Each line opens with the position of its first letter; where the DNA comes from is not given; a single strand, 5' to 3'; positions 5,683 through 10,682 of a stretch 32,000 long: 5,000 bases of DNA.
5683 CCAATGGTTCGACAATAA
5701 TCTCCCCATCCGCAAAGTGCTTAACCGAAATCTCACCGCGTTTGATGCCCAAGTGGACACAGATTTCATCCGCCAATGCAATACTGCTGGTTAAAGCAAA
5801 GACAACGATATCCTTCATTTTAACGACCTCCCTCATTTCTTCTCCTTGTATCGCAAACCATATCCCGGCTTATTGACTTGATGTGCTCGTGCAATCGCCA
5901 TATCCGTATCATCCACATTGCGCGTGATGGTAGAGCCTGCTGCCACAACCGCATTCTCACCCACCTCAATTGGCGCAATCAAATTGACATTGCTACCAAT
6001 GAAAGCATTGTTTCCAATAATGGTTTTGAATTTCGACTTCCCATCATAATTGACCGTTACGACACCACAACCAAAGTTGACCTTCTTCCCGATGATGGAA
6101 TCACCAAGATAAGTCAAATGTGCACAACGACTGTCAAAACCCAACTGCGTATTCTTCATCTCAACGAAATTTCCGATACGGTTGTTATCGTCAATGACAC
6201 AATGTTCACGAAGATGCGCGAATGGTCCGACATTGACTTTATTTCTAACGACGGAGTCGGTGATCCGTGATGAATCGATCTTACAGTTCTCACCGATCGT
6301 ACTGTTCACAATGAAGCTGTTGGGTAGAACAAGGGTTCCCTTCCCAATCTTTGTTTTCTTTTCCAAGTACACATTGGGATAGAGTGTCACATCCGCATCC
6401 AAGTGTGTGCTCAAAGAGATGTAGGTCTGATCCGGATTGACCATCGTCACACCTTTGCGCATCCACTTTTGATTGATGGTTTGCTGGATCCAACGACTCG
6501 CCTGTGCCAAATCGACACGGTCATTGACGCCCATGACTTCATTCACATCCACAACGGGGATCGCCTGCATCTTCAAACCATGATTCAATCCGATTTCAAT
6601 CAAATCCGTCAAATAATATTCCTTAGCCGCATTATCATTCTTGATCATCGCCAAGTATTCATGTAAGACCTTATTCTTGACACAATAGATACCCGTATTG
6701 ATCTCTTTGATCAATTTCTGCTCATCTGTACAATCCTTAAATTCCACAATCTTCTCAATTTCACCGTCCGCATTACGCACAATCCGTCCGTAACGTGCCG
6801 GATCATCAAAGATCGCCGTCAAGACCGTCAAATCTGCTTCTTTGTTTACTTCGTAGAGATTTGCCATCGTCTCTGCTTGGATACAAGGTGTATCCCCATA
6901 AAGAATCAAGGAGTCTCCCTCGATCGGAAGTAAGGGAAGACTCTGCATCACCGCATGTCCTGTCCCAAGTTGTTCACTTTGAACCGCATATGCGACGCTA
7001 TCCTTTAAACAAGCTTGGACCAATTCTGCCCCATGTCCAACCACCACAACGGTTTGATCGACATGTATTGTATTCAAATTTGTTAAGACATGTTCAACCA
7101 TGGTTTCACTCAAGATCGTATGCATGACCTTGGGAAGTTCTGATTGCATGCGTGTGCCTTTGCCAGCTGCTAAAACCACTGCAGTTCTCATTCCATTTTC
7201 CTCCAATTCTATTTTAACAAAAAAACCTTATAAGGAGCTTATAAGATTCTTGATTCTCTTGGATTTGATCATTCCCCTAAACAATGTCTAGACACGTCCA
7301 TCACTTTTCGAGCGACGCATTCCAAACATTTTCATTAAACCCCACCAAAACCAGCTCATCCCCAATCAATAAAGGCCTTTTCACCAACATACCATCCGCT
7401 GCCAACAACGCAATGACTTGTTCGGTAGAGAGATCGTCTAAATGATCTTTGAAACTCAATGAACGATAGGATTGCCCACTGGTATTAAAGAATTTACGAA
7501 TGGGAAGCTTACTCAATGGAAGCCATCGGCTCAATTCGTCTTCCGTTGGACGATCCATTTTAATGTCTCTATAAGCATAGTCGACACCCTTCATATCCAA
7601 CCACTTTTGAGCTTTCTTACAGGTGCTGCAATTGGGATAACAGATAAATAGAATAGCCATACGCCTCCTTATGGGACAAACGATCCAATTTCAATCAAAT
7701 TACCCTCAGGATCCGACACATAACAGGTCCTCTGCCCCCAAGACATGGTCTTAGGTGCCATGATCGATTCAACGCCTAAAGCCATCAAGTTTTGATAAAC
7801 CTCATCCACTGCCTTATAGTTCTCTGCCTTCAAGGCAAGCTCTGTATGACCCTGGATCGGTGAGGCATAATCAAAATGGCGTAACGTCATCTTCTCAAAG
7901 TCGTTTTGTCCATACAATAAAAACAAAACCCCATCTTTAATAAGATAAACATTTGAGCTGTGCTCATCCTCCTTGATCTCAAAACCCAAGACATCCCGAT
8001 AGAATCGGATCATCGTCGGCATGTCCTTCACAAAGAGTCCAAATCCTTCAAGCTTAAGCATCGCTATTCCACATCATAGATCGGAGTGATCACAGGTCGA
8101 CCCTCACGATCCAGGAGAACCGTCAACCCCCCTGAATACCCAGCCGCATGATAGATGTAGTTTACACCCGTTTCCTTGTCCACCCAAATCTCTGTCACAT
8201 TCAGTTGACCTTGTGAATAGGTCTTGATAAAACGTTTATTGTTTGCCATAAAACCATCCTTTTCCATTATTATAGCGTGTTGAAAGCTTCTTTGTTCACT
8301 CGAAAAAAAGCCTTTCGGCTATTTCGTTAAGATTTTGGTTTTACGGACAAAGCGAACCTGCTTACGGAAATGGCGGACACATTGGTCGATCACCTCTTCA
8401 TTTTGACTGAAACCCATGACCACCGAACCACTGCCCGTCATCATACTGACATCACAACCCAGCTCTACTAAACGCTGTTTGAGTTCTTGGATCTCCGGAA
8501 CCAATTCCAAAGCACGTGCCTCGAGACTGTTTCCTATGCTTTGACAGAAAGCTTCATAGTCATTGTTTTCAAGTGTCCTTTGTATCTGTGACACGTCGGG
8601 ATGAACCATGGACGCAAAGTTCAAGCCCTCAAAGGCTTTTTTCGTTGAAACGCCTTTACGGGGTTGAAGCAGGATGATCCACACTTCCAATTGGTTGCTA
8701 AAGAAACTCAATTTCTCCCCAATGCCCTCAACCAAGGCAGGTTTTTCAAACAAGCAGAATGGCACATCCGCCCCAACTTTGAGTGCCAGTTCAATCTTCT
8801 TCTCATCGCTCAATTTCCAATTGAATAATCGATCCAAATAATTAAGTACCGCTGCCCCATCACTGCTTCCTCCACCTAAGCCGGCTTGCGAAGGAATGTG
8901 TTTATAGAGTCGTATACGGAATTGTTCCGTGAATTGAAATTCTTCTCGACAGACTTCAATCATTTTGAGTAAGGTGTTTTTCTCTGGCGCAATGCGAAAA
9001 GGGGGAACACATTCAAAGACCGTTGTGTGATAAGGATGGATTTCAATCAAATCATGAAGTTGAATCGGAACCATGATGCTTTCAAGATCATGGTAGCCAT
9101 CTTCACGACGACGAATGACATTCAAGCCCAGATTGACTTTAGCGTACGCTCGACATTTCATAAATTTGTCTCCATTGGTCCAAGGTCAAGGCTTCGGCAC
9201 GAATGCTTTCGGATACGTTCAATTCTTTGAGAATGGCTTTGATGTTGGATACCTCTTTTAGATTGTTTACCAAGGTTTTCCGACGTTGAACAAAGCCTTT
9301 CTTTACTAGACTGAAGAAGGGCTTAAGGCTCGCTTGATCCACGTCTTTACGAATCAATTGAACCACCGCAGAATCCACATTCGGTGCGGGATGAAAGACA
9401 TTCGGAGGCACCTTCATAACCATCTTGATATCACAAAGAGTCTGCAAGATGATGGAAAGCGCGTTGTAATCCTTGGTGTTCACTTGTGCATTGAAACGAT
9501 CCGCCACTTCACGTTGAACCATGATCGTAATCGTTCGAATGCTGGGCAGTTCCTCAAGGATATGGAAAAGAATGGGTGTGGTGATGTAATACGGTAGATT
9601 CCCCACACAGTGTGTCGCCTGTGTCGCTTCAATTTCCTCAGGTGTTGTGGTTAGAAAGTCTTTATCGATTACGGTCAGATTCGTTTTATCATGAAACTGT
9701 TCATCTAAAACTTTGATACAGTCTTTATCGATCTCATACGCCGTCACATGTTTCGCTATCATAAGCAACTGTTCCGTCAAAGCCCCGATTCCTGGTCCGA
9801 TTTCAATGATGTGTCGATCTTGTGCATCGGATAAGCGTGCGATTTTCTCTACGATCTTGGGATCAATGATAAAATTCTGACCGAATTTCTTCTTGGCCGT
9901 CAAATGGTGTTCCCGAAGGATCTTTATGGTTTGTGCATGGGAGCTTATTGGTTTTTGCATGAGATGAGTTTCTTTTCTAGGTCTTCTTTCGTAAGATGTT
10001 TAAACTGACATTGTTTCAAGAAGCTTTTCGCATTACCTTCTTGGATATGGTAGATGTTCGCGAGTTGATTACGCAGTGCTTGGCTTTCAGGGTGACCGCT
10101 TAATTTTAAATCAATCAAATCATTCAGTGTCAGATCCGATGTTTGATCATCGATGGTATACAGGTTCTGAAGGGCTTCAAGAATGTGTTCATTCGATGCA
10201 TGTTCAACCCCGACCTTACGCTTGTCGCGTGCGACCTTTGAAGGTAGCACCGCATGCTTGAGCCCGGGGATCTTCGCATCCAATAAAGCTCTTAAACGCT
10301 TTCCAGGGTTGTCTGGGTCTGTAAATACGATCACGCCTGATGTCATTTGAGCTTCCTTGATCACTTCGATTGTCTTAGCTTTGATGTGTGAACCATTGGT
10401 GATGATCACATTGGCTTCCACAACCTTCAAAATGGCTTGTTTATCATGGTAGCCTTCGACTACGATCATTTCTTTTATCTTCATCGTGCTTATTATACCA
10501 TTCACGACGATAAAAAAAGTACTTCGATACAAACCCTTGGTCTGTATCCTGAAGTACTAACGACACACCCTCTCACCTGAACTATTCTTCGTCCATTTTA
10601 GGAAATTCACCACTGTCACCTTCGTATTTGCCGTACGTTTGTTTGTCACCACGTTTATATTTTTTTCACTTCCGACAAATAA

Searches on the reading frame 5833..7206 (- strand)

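Call 25: search_protein_families(library=pfam, proteins=[window:5833-7206:-], max_evalue=0.0001)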
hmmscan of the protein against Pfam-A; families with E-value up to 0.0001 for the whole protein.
window:5833-7206:- (457 aa): 6 families
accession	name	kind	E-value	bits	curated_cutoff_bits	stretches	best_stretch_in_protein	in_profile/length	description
PF00132.30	Hexapep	-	9.3e-23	79.4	27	2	395-429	2-36/36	Bacterial transferase hexapeptide (six repeats)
PF12804.13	NTP_transf_3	-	1.9e-16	61.1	27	1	9-129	1-121/160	MobA-like NTP transferase domain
PF00483.29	NTP_transferase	-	3.1e-16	60.1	21.2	1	9-215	2-218/245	Nucleotidyl transferase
PF25084.1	LbH_EIF2B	-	3.1e-13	50.1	54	1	270-351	7-88/105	EIF2B subunit epsilon LbH domain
PF01128.25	IspD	-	8.5e-09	35.9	27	1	9-128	3-124/221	2-C-methyl-D-erythritol 4-phosphate cytidylyltransferase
PF14602.12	Hexapep_2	-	9e-09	35.4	27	1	395-429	2-34/34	Hexapeptide repeat of succinyl-transferase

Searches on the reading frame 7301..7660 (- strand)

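Call 25: search_protein_families(library=pfam, proteins=[window:7301-7660:-], max_evalue=0.0001)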
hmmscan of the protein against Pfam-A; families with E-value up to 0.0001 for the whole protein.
window:7301-7660:- (119 aa): 2 families
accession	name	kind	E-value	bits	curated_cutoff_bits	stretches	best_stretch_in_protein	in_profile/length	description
PF03960.21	ArsC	-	3.9e-18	66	24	1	8-114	3-77/79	ArsC family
PF00462.30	Glutaredoxin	-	4.1e-08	33.7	22.9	1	9-53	7-51/60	Glutaredoxin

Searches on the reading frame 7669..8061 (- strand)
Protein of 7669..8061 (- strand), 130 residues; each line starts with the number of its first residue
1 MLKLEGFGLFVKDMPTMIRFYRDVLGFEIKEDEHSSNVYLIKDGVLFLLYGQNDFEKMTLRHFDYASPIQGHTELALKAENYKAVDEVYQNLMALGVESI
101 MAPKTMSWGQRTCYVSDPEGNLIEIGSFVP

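Call 25: search_protein_families(library=pfam, proteins=[window:7669-8061:-], max_evalue=0.0001)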
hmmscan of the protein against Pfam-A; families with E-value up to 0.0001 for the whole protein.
window:7669-8061:- (130 aa): 3 families
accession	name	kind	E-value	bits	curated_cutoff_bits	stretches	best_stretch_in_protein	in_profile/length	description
PF00903.31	Glyoxalase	-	2.6e-17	63.7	20.6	1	7-125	5-121/121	Glyoxalase/Bleomycin resistance protein/Dioxygenase superfamily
PF12681.13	Glyoxalase_2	-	8.2e-14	52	30.1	1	9-127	6-115/118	Glyoxalase-like domain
PF18029.7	Glyoxalase_6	-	5.6e-05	24.2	23.6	1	12-124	7-104/106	Glyoxalase-like domain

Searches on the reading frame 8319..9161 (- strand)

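Call 25: search_protein_families(library=pfam, proteins=[window:8319-9161:-], max_evalue=0.0001)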
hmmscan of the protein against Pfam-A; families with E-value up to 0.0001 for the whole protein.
window:8319-9161:- (280 aa): 2 families
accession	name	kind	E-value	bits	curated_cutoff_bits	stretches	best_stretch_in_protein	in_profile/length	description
PF00288.32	GHMP_kinases_N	-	3.5e-15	56.4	22.3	1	62-139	1-86/87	GHMP kinases N terminal domain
PF08544.19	GHMP_kinases_C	-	2.1e-09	38.1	21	1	197-268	5-82/85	GHMP kinases C terminal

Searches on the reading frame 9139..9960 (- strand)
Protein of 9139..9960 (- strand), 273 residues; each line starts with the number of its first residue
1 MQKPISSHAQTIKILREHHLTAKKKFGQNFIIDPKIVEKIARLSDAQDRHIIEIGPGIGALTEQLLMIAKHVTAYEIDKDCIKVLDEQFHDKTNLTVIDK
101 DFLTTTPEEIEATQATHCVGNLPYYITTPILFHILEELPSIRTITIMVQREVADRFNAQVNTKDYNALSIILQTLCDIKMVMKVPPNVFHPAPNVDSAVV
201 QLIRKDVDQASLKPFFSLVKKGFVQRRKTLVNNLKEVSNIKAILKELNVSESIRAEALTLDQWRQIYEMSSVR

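Call 25: search_protein_families(library=pfam, proteins=[window:9139-9960:-], max_evalue=0.0001)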
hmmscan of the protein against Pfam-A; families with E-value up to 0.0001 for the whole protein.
window:9139-9960:- (273 aa): 1 family
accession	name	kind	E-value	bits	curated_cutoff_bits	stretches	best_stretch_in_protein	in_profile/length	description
PF00398.26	RrnaAD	-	4.1e-69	233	24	1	21-269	3-260/263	Ribosomal RNA adenine dimethylase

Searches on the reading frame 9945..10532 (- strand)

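Call 26: search_protein_families(library=pfam, proteins=[window:9945-10532:-], max_evalue=0.0001)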
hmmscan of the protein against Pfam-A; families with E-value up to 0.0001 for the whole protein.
window:9945-10532:- (195 aa): 4 families
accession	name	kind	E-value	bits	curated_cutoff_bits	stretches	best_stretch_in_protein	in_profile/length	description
PF13331.11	DUF4093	-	9.4e-20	71.4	25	1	106-187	1-84/86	Domain of unknown function (DUF4093)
PF01751.28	Toprim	-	5.3e-07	30.2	23.1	1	21-84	1-76/96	Toprim domain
PF13662.12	Toprim_4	-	1e-05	26.1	25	1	21-79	2-65/85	Toprim domain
PF13155.12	Toprim_2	-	8.6e-05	23.3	22.1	0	23-83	1-61/88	Toprim-like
